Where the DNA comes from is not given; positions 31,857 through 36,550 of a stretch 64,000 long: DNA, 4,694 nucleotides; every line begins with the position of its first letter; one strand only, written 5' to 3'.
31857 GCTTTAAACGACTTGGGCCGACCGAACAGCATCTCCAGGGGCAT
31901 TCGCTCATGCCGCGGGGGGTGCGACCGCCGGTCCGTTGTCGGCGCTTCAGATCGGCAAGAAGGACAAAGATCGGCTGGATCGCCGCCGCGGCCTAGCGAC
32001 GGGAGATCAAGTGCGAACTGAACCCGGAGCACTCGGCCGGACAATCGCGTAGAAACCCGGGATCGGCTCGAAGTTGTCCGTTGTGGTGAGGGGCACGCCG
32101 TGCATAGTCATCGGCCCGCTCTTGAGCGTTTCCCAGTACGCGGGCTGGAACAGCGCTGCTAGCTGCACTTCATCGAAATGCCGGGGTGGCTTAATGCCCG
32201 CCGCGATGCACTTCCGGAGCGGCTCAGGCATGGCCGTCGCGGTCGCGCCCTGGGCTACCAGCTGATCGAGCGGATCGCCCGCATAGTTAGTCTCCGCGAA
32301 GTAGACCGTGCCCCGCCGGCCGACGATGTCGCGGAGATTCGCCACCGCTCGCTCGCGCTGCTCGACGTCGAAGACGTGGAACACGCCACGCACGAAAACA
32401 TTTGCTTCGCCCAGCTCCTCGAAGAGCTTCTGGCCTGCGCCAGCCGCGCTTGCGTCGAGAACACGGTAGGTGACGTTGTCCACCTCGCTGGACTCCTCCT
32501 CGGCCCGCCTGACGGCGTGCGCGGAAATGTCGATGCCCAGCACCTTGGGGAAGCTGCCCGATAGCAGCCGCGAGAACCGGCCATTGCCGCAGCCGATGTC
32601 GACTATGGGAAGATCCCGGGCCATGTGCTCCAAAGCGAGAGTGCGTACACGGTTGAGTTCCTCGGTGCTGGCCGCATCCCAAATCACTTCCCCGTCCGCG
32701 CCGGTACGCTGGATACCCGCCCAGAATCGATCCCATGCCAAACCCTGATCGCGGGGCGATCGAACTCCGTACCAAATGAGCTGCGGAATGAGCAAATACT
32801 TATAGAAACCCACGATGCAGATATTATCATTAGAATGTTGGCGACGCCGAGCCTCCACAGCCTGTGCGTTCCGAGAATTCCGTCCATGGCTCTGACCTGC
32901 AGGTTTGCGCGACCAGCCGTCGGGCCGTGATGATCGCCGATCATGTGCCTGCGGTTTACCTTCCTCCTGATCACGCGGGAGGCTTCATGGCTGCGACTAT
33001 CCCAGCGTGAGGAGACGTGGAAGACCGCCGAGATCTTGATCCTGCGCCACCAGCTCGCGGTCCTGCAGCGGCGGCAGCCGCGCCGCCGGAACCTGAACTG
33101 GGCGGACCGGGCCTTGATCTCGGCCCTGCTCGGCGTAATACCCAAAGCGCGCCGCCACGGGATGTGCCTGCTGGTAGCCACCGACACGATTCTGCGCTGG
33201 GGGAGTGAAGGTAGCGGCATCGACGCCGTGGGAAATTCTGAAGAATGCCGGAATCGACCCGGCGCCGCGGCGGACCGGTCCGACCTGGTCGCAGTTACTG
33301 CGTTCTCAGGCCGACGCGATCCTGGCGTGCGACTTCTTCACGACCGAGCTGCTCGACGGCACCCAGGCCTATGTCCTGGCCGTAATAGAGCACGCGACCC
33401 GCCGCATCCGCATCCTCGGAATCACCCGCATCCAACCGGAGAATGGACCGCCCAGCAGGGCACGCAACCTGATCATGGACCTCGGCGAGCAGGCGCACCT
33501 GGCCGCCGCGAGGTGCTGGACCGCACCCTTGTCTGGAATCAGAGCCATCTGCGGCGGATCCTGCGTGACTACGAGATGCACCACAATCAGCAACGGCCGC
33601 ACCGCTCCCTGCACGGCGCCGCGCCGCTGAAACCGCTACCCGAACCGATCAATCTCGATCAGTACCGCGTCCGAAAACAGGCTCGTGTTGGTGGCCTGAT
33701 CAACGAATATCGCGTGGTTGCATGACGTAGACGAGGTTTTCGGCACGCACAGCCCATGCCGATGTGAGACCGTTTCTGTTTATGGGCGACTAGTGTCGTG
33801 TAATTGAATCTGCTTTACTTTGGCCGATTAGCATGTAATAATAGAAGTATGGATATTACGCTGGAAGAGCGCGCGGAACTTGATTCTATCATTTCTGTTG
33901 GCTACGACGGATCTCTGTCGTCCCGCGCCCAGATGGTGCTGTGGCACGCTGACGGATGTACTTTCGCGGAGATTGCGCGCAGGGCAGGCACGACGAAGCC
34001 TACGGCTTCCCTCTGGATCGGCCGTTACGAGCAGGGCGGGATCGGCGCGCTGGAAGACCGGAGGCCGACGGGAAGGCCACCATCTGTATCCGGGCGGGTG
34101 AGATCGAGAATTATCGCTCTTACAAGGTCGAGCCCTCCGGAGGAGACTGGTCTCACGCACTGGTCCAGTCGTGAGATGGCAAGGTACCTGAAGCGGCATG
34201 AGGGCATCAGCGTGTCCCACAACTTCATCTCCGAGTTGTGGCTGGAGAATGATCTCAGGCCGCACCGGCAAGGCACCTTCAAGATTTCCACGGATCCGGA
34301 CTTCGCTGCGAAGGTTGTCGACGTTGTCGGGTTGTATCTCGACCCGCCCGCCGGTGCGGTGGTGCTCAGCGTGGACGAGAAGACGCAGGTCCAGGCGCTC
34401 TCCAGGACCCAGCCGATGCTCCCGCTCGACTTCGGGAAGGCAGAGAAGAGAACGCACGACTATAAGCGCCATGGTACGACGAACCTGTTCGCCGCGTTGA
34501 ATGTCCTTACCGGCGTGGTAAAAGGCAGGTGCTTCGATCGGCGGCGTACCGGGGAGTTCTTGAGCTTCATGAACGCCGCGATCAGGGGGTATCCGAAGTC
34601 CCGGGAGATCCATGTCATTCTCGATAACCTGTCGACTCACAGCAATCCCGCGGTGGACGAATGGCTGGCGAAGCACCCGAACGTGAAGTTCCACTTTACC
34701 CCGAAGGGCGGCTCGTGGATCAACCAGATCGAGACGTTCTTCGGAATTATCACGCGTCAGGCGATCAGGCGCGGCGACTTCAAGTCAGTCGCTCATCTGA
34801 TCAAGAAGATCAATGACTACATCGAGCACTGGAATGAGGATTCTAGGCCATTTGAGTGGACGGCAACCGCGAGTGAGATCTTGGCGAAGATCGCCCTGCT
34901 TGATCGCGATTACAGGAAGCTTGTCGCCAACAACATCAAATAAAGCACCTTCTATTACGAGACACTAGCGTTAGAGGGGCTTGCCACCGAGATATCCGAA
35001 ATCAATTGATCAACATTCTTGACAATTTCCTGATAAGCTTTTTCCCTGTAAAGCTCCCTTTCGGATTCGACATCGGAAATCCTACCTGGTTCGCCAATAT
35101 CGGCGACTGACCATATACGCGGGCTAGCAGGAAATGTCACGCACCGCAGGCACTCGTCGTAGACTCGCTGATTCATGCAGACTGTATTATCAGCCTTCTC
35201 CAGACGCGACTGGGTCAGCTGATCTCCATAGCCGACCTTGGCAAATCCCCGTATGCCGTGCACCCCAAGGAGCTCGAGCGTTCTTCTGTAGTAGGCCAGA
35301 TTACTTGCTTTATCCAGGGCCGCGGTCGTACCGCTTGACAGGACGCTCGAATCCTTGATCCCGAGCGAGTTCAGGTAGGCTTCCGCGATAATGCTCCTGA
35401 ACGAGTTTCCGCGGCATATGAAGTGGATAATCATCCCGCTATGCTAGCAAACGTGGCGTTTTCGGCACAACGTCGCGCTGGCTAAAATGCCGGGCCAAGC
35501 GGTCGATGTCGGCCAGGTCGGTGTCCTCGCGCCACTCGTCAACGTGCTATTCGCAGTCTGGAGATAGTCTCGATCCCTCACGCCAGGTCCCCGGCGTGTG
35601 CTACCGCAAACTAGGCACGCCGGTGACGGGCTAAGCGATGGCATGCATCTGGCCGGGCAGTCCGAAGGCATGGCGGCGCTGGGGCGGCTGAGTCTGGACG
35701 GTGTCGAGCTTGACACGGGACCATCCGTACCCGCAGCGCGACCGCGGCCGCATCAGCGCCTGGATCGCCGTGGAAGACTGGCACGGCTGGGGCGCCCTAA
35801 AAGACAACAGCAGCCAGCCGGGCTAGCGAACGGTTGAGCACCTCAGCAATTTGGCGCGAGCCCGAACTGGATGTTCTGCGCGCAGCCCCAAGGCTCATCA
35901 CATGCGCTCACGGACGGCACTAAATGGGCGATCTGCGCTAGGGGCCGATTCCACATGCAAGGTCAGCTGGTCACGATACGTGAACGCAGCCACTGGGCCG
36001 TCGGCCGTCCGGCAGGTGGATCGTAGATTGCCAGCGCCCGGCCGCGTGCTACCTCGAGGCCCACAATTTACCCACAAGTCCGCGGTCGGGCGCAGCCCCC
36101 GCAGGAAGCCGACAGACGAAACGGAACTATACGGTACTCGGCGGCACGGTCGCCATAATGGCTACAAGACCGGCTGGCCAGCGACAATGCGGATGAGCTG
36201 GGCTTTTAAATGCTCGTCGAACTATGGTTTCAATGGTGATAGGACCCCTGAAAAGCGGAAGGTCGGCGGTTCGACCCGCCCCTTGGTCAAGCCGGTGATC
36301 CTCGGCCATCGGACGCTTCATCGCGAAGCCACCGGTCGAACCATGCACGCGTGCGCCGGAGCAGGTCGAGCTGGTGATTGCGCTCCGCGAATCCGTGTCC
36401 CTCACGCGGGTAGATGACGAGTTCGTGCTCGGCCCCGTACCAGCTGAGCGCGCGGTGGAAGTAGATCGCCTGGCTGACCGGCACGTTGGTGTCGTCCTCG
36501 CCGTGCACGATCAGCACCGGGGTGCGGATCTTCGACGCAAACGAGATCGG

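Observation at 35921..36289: Full-length Phe-module with the architecture of a tRNA interrupted by ~280 nt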

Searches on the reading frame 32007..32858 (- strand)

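Call 17: search_protein_families(library=pfam, proteins=[window:32007-32858:-], max_evalue=0.01)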
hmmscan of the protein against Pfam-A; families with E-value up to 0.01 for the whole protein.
window:32007-32858:- (283 aa): 9 families
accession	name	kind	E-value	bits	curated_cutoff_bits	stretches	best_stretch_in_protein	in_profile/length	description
PF13649.12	Methyltransf_25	-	5.9e-11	43.4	27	1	85-180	1-94/97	Methyltransferase domain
PF08241.18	Methyltransf_11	-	5.1e-09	37.1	21.2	1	86-187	1-95/95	Methyltransferase domain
PF08242.18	Methyltransf_12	-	1e-08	36.2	30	1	86-184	1-97/98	Methyltransferase domain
PF13847.12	Methyltransf_31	-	2.1e-08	34.4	27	1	83-138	5-65/145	Methyltransferase domain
PF13489.12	Methyltransf_23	-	7.9e-07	29.4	27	1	75-137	16-73/164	Methyltransferase domain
PF05175.20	MTS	-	0.00071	19.7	23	1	72-125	20-77/170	Methyltransferase small domain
PF13679.12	Methyltransf_32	-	0.0019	18.6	27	1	79-129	23-78/143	Methyltransferase domain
PF02390.23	Methyltransf_4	-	0.0031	17.4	24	1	85-136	5-60/173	Putative methyltransferase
PF05958.17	tRNA_U5-meth_tr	-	0.0055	16.2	23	1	85-134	205-256/357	tRNA (Uracil-5-)-methyltransferase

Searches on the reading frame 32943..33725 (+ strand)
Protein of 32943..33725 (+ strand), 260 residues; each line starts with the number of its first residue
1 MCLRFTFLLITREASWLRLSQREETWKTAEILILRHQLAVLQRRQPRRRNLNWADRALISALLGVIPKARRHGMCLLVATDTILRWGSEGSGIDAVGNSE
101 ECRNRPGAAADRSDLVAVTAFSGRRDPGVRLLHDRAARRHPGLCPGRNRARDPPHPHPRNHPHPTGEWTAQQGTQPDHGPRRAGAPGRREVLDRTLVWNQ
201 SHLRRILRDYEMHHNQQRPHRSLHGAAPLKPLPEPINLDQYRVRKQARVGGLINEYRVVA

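Call 17: search_protein_families(library=pfam, proteins=[window:32943-33725:+], max_evalue=0.01)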
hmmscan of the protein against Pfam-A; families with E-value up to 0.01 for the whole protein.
window:32943-33725:+ (260 aa): 1 family
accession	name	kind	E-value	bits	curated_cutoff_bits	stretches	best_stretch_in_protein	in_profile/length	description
PF13683.12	rve_3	-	4.2e-05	23.7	26.5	1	188-228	27-67/67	Integrase core domain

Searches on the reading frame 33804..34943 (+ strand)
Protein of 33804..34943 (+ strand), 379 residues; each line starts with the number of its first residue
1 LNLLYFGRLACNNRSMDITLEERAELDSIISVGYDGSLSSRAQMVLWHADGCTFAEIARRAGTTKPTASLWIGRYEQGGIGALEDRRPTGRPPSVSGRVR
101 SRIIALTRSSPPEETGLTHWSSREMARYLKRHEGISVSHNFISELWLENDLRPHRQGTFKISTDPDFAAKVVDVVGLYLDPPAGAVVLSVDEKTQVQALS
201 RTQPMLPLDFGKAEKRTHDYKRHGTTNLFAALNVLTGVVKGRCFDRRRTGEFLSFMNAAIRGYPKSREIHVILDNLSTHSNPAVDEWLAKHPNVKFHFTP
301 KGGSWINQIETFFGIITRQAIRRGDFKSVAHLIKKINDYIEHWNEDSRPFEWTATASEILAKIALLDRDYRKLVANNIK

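Call 17: search_protein_families(library=pfam, proteins=[window:33804-34943:+], max_evalue=0.01)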
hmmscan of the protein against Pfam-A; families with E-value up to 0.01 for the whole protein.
window:33804-34943:+ (379 aa): 7 families
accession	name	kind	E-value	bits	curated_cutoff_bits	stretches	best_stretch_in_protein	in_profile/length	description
PF13358.12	DDE_3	-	3.8e-20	72.7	28.6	1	202-332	15-145/146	DDE superfamily endonuclease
PF13565.12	HTH_32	-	3.7e-18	66.3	33.7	1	67-146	1-73/73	Homeodomain-like domain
PF13518.12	HTH_28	-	6e-10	39.5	25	1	41-92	2-51/52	Helix-turn-helix domain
PF13551.12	HTH_29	-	5.8e-09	36.4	28.1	1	41-100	1-63/64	Winged helix-turn helix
PF13384.12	HTH_23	-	1.1e-05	25.5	24.6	1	40-83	6-49/50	Homeodomain-like domain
PF13333.12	rve_2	-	0.00012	22.6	22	1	310-346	1-37/56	Integrase core domain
PF13936.12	HTH_38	-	0.0029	17.8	27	0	37-62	6-31/44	Helix-turn-helix domain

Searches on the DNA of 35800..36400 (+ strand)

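Call 10: search_rna_families(source=window, start=35800, end=36400, threshold=evalue, max_evalue=10, show_alignments=3)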
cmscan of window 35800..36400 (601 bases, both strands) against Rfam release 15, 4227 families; matches with E-value up to 10: 1.
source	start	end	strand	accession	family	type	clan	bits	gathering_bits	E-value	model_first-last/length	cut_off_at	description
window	35907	35996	-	RF01576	DdR8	Gene; snRNA; snoRNA; CD-box;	-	18.4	80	0.91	1-88/88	no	D. discoideum snoRNA DdR8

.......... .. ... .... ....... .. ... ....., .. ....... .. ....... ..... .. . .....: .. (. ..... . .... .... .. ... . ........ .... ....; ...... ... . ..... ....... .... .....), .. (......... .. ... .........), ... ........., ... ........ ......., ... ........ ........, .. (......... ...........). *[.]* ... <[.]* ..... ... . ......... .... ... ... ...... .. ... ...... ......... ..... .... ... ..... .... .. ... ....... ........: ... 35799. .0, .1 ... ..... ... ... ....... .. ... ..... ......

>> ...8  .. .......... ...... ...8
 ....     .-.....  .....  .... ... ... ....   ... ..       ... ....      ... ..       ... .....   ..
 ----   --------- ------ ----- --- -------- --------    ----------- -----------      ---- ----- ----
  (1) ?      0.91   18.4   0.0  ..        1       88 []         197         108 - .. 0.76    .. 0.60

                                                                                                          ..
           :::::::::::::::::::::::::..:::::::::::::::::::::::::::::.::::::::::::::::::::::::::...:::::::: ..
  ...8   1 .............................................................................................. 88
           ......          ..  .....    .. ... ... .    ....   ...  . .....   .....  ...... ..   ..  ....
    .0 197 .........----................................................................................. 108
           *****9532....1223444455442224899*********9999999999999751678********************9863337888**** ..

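Call 13: search_dna_similar(query=window:35940-36295:+, collection=plasmids, mode=distant)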
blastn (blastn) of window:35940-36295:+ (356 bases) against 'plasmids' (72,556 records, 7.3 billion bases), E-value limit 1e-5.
No match.

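Call 14: search_dna_similar(query=window:35940-36295:+, collection=phages, mode=distant)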
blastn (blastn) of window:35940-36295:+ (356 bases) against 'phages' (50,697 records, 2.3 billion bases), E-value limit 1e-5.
No match.
